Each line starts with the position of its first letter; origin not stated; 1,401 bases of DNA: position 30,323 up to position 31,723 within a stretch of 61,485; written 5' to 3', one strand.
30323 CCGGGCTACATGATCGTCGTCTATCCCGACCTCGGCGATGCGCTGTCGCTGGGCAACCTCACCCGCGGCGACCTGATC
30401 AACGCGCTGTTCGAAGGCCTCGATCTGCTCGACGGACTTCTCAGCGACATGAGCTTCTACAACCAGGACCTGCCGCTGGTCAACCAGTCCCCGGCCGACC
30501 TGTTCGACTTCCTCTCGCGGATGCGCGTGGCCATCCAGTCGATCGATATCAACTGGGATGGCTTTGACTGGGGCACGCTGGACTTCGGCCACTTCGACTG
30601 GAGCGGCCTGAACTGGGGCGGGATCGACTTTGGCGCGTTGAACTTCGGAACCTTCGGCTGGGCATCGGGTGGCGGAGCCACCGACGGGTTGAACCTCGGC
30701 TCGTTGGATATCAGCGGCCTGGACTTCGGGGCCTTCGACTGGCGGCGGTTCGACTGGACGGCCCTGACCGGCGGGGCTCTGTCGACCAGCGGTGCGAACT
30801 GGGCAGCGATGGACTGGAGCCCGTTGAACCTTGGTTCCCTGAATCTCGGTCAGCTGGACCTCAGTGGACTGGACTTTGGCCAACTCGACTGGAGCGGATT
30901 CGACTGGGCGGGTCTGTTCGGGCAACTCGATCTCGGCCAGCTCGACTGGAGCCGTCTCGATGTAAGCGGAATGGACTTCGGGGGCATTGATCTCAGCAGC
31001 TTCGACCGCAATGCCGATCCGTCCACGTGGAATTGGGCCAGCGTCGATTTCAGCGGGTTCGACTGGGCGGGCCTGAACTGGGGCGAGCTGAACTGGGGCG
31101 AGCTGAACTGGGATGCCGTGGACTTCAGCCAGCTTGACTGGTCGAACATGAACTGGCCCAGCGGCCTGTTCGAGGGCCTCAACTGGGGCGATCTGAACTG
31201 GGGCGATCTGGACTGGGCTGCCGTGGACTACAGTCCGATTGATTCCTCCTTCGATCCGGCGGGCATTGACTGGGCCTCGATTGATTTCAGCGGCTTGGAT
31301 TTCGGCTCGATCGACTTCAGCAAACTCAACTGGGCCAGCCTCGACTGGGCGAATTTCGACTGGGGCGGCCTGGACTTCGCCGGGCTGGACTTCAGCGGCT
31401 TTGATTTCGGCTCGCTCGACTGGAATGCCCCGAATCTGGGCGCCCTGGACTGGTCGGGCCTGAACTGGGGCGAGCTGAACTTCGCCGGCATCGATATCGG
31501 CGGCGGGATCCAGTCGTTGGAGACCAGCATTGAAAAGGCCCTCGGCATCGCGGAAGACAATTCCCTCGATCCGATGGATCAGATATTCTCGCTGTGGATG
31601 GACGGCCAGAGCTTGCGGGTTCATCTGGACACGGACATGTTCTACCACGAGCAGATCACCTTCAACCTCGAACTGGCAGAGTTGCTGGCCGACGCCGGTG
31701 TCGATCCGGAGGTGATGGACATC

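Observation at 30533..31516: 325-codon Trp/Phe-rich pentapeptide array flanked by 9-nt direct repeats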

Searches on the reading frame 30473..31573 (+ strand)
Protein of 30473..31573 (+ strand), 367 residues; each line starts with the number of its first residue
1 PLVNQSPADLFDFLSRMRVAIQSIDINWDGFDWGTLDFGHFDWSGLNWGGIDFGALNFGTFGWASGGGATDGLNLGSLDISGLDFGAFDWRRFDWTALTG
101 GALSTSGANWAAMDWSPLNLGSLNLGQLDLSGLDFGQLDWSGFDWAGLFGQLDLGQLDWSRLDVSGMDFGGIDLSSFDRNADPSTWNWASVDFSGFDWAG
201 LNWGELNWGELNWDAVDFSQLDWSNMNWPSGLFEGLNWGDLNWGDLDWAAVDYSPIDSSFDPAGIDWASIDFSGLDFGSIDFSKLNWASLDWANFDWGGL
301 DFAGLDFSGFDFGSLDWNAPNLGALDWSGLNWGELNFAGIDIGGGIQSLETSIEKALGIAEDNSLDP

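Call 9: search_protein_families(library=pfam, proteins=[window:30542-31507:+], max_evalue=1)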
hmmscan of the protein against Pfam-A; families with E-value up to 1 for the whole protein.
window:30542-31507:+ (322 aa): 3 families
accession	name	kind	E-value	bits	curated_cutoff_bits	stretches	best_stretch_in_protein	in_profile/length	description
PF06403.16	Lamprin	-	1.9e-08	34.5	34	1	266-300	43-77/91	Lamprin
PF13599.13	Pentapeptide_4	-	0.00018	21.9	38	0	171-219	29-77/78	Pentapeptide repeat region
PF16458.10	Beta-prism_lec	-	0.52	11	25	0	256-285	52-82/131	Beta-prism lectin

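Call 14: find_homologous_proteins(query=window:30542-31507:+, max_evalue=0.001)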
Query window:30542-31507:+ (322 aa): 1 proteins with E <= 0.001 among 4615 candidates.
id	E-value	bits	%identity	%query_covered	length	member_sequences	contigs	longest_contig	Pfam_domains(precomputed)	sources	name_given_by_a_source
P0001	9.7e-14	69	43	42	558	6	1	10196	PF01469.25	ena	-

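Call 19: search_solved_structures(query=window:30542-31507:+, max_evalue=10, show_alignments=2)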
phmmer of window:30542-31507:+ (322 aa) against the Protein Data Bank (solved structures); distinct sequences matched with E-value up to 10: 17.
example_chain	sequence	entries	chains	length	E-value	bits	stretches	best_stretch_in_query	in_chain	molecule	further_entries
4yfo_A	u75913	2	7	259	7.3e-05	25.2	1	84-177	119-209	beta1_ex1 | 6beta1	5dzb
3pss_A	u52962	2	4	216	0.00027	23.4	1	89-145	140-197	Qnr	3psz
2xtw_A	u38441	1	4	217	0.00049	22.5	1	250-321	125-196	QNRB1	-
2xtx_A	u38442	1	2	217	0.00049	22.5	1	250-321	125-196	QNRB1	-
2xty_A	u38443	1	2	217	0.00057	22.3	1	250-321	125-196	QNRB1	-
2j8k_A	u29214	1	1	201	0.0099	18.2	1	138-282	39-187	NP275-NP276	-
2w7z_A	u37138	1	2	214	0.02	17.2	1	187-311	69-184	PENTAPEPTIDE REPEAT FAMILY PROTEIN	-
4yei_A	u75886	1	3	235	0.049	15.9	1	240-319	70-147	beta1mut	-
4yc5_A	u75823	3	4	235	0.062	15.6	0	84-168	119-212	beta1 | beta1 protein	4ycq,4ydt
3n90_A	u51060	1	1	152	0.13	14.5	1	43-152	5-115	Thylakoid lumenal 15 kDa protein 1, chloroplastic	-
5dra_A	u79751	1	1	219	0.48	12.6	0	254-318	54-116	3beta1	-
6omx_A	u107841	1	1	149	0.77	12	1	90-153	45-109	Alr5209 protein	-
2bm4_A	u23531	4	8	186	1.1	11.4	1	243-290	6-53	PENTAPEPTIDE REPEAT FAMILY PROTEIN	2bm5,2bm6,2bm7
6zt4_A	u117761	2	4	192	1.1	11.4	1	244-290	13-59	Pentapeptide repeat protein MfpA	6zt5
7yaq_A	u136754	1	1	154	2.7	10.2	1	158-204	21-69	17 kDa phloem lectin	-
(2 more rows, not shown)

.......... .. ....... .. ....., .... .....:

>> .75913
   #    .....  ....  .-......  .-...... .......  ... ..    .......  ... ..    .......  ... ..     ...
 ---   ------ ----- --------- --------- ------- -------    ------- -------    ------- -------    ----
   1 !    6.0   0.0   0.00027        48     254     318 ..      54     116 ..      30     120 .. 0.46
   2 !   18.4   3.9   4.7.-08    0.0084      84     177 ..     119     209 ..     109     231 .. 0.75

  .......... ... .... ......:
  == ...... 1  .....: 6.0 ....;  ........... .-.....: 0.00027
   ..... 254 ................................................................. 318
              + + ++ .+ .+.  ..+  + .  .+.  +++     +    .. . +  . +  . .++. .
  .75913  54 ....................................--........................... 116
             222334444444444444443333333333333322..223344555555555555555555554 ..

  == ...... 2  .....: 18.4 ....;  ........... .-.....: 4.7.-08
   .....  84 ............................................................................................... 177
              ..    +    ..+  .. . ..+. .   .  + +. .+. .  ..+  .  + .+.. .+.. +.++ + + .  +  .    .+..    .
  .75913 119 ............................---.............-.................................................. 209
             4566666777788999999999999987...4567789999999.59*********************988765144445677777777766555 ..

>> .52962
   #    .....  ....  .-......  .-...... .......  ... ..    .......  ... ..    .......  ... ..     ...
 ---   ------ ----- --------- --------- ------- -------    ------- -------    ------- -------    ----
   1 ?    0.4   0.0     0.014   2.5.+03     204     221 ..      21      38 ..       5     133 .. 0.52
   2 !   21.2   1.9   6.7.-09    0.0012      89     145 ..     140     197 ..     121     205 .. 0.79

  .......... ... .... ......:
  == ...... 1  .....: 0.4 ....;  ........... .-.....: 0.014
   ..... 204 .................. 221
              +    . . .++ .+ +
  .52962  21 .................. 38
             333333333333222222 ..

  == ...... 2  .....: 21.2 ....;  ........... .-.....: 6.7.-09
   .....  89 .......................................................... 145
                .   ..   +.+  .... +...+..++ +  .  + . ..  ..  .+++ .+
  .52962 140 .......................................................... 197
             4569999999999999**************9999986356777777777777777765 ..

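Call 20: predict_structure(protein=window:30473-31573:+)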
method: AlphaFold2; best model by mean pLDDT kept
length: 367 residues; sequences in the alignment: 1
mean_pLDDT: 38.6   pTM: 0.18
mean pLDDT of the five models: 38.6, 36.6, 36.4, 35.8, 34.3
residues with pLDDT >= 90: 0; 70-90: 0; 50-70: 15; < 50: 352
segments of 3 or more residues with pLDDT < 50: 1-5, 16-316, 318-327, 329-349, 355-367
pLDDT, mean of each block of 10 residues (from residue 1): 47 49 38 41 38 33 29 34 39 39 35 38 36 37 40 38 33 34 35 35 38 39 38 37 37 33 36 36 39 42 41 47 46 43 43 45 39
secondary structure, 60 per line:
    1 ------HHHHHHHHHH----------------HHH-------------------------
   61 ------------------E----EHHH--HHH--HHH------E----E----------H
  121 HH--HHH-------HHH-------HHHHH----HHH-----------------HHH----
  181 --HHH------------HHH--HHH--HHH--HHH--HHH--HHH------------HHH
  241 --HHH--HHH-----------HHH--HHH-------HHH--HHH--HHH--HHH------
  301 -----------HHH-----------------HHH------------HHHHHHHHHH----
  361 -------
elements in order: H7-16 H145-149 H347-356

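Call 25: search_protein_representatives(protein=window:30542-31507:+)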
Query: 322 residues. Proteins with E-value up to 0.001 (for the whole library): 523; up to 1e-10: 34; up to 1e-30: 1. The best 150 are listed.
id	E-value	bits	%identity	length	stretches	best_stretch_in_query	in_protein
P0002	3.4e-58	214.0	37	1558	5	48-320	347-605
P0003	1.1e-30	123.5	32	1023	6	195-280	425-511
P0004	6.4e-26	107.8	31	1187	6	186-299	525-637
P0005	7.6e-25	104.2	33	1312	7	174-295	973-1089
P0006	1.4e-24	103.3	32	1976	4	82-268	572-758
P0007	7.0e-22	94.5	19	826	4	213-315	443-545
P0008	8.8e-20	87.6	31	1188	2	50-199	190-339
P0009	6.1e-19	84.8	47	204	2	247-320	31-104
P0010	3.0e-18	82.5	32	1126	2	164-321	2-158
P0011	5.8e-18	81.6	11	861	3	167-295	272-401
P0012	2.3e-17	79.6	28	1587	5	138-319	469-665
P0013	7.2e-17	78.0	34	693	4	222-308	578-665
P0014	8.9e-17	77.7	30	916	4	101-320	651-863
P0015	4.1e-16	75.5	26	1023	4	128-312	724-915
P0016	1.7e-15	73.4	34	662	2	242-321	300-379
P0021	3.2e-14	69.2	34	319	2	154-294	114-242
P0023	7.3e-13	64.8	42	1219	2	174-276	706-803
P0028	9.9e-12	61.0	44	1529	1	206-322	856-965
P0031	2.9e-11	59.5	34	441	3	238-309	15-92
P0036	1.2e-10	57.4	36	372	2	177-313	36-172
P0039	1.9e-10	56.8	33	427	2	85-224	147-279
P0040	2.3e-10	56.5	31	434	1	162-301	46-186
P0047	9.0e-10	54.6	31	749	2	105-284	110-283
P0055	2.0e-09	53.5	30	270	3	163-233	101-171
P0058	2.8e-09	53.0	43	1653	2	164-289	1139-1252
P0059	3.1e-09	52.8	33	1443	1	167-264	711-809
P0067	8.0e-09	51.5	30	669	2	51-154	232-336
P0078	1.8e-08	50.3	36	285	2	235-321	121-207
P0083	2.5e-08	49.9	30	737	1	164-275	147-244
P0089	3.9e-08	49.2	39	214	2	250-320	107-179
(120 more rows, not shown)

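Call 28: search_protein_families(library=pfam, proteins=[P0001, P0023, P0028, P0058, P0040, P0031, P0005, P0036, P0047, P0055], max_evalue=0.001)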
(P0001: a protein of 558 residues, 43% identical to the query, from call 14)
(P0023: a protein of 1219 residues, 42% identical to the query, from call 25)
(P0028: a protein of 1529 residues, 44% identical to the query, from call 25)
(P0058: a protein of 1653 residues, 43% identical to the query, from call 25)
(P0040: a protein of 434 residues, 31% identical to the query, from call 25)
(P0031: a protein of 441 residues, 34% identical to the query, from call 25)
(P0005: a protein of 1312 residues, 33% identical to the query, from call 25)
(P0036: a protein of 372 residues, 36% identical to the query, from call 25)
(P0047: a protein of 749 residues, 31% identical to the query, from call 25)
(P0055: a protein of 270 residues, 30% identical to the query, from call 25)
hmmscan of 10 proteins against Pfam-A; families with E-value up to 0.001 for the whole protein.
P0001 (558 aa): 1 family
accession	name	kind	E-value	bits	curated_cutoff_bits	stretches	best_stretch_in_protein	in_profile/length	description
PF01469.24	Pentapeptide_2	-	2.8e-08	33.9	26.4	2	72-104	2-34/40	Pentapeptide repeats (8 copies)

P0023 (1219 aa): 1 family
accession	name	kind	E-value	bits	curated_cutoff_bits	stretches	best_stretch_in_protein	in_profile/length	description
PF01469.24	Pentapeptide_2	-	2.2e-07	31.1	26.4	1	733-761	4-32/40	Pentapeptide repeats (8 copies)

P0028 (1529 aa): 3 families
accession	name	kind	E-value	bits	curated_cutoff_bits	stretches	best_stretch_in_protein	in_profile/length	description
PF17803.7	Cadherin_4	-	6.1e-12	46.3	25.1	1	1096-1163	7-71/71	Bacterial cadherin-like domain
PF17892.7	Cadherin_5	-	1.5e-10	41.2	26.5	1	1099-1182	1-84/98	Cadherin-like domain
PF17963.7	Big_9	-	2.7e-09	38.2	23.6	1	1101-1182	2-77/89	Bacterial Ig domain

P0058 (1653 aa): 1 family
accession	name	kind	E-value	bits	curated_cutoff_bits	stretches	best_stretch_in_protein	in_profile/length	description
PF06403.16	Lamprin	-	0.00048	20.5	34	0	1131-1161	42-72/91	Lamprin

P0040 (434 aa): 0 families

P0031 (441 aa): 0 families

P0005 (1312 aa): 2 families
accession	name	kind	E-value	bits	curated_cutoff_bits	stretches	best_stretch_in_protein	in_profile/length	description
PF03689.21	Nepo_coat_N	-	7.1e-05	23.1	27.3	0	405-469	4-69/91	Nepovirus coat protein, N-terminal domain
PF19808.4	DUF6291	-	0.00039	21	27.2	0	730-753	14-37/79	Family of unknown function (DUF6291)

P0036 (372 aa): 0 families

P0047 (749 aa): 1 family
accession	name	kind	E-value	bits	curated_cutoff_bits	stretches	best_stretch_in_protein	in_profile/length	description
PF09479.16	Flg_new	-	2.9e-05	24.5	27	0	37-103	2-64/65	Listeria-Bacteroides repeat domain (List_Bact_rpt)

P0055 (270 aa): 0 families

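Call 45: search_protein_families(library=pfam, alignment_id=A2, max_evalue=0.001)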
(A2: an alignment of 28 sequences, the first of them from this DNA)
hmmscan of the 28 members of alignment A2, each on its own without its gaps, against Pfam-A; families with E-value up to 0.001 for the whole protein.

A. member 1, seq(345 aa): 2 families
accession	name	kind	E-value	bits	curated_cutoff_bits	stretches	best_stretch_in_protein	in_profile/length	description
PF06403.16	Lamprin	-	1.9e-08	34.5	34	0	276-306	43-73/91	Lamprin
PF13599.13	Pentapeptide_4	-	0.00027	21.4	38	0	180-229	28-77/78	Pentapeptide repeat region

B. families by the number of members that match (of 28 scanned): 11 families
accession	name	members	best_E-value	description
PF13599.13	Pentapeptide_4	19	6.4e-44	Pentapeptide repeat region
PF00805.28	Pentapeptide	17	3.2e-116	Pentapeptide repeats (8 copies)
PF13576.12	Pentapeptide_3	14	3.3e-35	Pentapeptide repeats (9 copies)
PF25296.1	Decapeptide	11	3.5e-15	Decapeptide repeat region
PF06403.16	Lamprin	4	1.9e-08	Lamprin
PF01469.24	Pentapeptide_2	2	8.3e-12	Pentapeptide repeats (8 copies)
PF02198.23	SAM_PNT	2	0.00014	Sterile alpha motif (SAM)/Pointed domain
PF23894.2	LD_SV2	1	7e-07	SV2A/B/C luminal domain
PF03120.22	DNA_ligase_OB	1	2.5e-06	NAD-dependent DNA ligase OB-fold domain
PF07647.24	SAM_2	1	0.0001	SAM domain (Sterile alpha motif)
PF22993.4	SAM_EPH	1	0.00093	Ephrin receptor 1 SAM domain-like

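Call 47: find_encoding_contigs(protein=P0001, flank=8000, max_places=3)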
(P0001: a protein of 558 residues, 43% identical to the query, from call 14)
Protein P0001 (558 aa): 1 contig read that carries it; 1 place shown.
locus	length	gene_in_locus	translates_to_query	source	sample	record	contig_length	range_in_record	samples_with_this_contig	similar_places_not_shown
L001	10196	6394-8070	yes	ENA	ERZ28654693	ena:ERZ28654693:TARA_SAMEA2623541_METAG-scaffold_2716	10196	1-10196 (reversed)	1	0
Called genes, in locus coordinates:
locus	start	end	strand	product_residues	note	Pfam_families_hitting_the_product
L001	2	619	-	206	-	?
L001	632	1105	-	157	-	PF00571:CBS (faint)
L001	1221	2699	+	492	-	PF00571:CBS (weak)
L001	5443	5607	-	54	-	-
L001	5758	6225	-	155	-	-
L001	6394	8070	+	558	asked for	PF01469:Pentapeptide_2 (weak)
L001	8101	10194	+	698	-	?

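Call 50: predict_structure(alignment_id=A2)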
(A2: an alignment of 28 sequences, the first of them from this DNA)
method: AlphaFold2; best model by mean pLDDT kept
length: 345 residues; sequences in the alignment: 28
mean_pLDDT: 56.5   pTM: 0.34
mean pLDDT of the five models: 56.5, 55.8, 55.4, 51.5, 50.9
residues with pLDDT >= 90: 0; 70-90: 9; 50-70: 260; < 50: 76
segments of 3 or more residues with pLDDT < 50: 1-10, 39-64, 86-97, 104-110, 226-228
pLDDT, mean of each block of 10 residues (from residue 1): 42 56 60 52 43 44 52 58 48 48 48 52 58 63 61 57 56 62 62 60 60 59 51 53 51 57 58 64 69 69 63 66 58 60 61
secondary structure, 60 per line:
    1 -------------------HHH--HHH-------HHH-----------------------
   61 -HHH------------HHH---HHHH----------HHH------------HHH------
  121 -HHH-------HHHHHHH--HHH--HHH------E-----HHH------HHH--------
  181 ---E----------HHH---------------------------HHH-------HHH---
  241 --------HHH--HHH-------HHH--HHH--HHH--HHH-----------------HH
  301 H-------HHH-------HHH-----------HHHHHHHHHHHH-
elements in order: H83-86 H132-138 H333-344

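Call 52: fold_search(model_id=the predicted structure, library=pdb)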
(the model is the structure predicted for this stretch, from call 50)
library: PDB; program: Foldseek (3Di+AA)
matches with E <= 10: 5; with E <= 0.001: 0
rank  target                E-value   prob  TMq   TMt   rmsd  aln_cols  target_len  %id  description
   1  6mzf_L                3.3e+00  0.00  0.10  0.07  10.6        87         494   14  Structural Basis of Tubulin Recruitment and Assembly by Microtubule Polymerases with Tumor Overexpressed Gene (TOG) Do (released 2018-11-28)
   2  4yu5_A                7.2e+00  0.00  0.04  0.02   8.8        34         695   29  Crystal structure of selenomethionine variant of Bacillus anthracis immune inhibitor A2 peptidase zymogen (released 2015-10-28)
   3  6mzg_E                7.2e+00  0.00  0.06  0.05  11.2        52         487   15  Structural Basis of Tubulin Recruitment and Assembly by Microtubule Polymerases with Tumor Overexpressed Gene (TOG) Do (released 2018-11-28)
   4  7pgp_F                8.0e+00  0.00  0.05  0.03  10.0        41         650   20  The core structure of human neurofibromin isoform 2 (released 2022-08-24)
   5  6lhu_B                9.0e+00  0.00  0.08  0.04  15.1       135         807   16  High resolution structure of FANCA C-terminal domain (CTD) (released 2020-03-25)
